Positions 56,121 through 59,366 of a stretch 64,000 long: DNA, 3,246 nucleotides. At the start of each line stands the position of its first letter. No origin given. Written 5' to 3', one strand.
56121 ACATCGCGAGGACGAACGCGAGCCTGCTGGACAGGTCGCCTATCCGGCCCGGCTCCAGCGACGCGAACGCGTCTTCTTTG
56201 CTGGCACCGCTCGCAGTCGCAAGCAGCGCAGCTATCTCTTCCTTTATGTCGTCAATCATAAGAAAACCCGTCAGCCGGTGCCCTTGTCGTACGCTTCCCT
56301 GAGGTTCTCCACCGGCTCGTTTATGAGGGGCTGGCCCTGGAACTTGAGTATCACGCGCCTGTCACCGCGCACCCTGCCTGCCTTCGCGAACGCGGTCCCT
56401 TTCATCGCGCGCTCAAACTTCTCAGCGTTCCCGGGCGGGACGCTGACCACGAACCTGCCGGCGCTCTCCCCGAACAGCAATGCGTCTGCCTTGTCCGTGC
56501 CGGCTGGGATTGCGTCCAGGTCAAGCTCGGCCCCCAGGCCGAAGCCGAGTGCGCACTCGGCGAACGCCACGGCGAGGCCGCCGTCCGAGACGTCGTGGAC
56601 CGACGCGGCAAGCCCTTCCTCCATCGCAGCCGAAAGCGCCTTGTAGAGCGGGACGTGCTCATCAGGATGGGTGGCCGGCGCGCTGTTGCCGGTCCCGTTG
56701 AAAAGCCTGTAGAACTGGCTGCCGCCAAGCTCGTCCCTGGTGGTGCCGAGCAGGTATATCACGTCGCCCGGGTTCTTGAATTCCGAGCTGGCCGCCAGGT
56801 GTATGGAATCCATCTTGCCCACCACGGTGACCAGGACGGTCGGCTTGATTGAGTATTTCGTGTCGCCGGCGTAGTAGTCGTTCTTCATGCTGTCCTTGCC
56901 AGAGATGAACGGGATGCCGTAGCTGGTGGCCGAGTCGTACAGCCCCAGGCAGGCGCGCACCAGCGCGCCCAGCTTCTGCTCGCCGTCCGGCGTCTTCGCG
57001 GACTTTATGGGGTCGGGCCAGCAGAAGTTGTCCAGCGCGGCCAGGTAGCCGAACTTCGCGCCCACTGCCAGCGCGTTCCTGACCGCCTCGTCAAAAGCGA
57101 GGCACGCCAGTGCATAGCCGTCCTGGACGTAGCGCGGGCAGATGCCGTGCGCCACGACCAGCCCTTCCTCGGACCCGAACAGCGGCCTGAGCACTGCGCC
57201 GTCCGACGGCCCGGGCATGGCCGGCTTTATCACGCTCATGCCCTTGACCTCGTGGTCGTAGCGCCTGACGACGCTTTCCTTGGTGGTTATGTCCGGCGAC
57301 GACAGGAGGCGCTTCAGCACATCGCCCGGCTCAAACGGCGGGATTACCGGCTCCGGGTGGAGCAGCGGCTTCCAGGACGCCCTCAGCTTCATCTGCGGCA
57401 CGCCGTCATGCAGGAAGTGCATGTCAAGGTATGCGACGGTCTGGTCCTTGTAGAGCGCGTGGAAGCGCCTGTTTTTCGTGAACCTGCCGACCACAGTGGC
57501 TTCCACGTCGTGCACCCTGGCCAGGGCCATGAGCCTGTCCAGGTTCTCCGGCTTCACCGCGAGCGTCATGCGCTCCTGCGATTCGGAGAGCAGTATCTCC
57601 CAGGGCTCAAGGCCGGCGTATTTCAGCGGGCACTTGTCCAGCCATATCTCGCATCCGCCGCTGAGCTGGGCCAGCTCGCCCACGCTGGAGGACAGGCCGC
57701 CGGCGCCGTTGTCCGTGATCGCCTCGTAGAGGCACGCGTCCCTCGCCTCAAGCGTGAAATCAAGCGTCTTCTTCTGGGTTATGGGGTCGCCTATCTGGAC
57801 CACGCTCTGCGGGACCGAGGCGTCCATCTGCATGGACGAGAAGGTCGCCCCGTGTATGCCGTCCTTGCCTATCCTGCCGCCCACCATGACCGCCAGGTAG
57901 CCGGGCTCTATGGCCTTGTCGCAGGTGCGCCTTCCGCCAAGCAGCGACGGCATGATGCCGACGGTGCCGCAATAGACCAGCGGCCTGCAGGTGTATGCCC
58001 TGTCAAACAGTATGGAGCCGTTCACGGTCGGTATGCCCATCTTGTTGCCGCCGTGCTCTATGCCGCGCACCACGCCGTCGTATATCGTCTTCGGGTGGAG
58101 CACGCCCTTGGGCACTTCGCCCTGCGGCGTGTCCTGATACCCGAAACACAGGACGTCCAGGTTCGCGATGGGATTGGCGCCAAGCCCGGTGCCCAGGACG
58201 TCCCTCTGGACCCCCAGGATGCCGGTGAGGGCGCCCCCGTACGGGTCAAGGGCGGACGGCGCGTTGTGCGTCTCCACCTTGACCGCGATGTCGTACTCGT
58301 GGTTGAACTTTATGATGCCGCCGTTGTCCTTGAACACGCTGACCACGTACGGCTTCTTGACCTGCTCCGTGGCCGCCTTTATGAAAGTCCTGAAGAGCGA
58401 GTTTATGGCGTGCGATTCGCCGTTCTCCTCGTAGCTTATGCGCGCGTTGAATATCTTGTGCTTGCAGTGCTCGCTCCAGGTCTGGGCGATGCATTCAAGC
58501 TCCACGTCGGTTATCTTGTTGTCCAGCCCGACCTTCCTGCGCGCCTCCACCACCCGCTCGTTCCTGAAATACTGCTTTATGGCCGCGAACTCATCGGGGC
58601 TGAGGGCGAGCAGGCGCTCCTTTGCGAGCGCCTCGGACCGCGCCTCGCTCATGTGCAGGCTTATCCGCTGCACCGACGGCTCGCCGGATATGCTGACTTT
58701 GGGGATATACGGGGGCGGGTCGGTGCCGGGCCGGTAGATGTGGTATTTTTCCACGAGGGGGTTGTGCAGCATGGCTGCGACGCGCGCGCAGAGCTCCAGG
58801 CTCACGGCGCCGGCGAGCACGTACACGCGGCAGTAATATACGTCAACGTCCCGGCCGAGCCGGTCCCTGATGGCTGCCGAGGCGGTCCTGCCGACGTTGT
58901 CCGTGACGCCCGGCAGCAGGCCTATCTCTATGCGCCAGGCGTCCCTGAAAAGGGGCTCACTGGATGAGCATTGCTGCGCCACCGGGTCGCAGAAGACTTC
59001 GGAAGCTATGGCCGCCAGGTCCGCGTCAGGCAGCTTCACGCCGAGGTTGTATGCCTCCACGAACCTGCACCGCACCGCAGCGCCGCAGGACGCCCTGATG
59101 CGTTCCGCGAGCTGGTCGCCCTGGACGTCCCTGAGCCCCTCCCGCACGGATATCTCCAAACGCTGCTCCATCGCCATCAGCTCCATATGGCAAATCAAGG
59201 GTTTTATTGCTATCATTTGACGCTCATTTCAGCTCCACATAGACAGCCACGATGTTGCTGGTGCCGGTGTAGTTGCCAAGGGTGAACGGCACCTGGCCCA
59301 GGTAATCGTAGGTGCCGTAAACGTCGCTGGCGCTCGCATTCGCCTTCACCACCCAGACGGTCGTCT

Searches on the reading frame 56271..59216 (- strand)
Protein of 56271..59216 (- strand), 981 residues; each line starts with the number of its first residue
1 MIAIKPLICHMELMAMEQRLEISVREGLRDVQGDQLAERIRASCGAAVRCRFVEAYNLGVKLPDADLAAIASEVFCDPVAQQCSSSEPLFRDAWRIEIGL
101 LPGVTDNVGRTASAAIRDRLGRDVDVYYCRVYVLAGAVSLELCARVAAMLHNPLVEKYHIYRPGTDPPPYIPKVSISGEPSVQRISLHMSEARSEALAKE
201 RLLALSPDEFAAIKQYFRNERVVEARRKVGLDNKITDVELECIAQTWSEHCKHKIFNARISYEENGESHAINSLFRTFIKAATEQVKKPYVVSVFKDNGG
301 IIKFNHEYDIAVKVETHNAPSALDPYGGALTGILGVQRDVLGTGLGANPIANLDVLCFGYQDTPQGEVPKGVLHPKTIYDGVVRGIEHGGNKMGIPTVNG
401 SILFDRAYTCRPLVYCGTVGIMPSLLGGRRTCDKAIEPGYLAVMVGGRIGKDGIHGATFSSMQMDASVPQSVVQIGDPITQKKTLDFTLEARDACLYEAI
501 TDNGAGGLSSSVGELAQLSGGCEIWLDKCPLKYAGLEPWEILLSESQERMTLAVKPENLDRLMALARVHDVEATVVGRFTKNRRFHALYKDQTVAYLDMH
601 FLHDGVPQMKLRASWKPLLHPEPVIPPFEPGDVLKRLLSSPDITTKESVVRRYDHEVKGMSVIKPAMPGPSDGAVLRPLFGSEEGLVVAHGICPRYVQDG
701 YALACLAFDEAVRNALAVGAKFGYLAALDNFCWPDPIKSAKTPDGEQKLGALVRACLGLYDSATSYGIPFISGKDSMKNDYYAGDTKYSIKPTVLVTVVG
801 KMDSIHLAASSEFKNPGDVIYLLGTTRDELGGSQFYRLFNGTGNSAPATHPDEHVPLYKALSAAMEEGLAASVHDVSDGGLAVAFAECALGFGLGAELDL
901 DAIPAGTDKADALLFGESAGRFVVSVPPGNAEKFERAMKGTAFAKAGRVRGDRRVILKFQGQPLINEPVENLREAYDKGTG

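Call 98: search_protein_families(library=pfam, proteins=[window:56271-59216:-], max_evalue=0.001)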
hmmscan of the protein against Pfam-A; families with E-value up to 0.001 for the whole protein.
window:56271-59216:- (981 aa): 3 families
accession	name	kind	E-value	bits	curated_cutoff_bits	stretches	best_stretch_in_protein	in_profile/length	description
PF02769.27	AIRS_C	-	2.5e-46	158.1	23.1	2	438-586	2-152/156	AIR synthase related protein, C-terminal domain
PF00586.29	AIRS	-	2e-25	89.8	24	2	297-422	2-112/112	AIR synthase related protein, N-terminal domain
PF18072.6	FGAR-AT_linker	-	2.9e-15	56.9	26.6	1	197-254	4-50/50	Formylglycinamide ribonucleotide amidotransferase linker domain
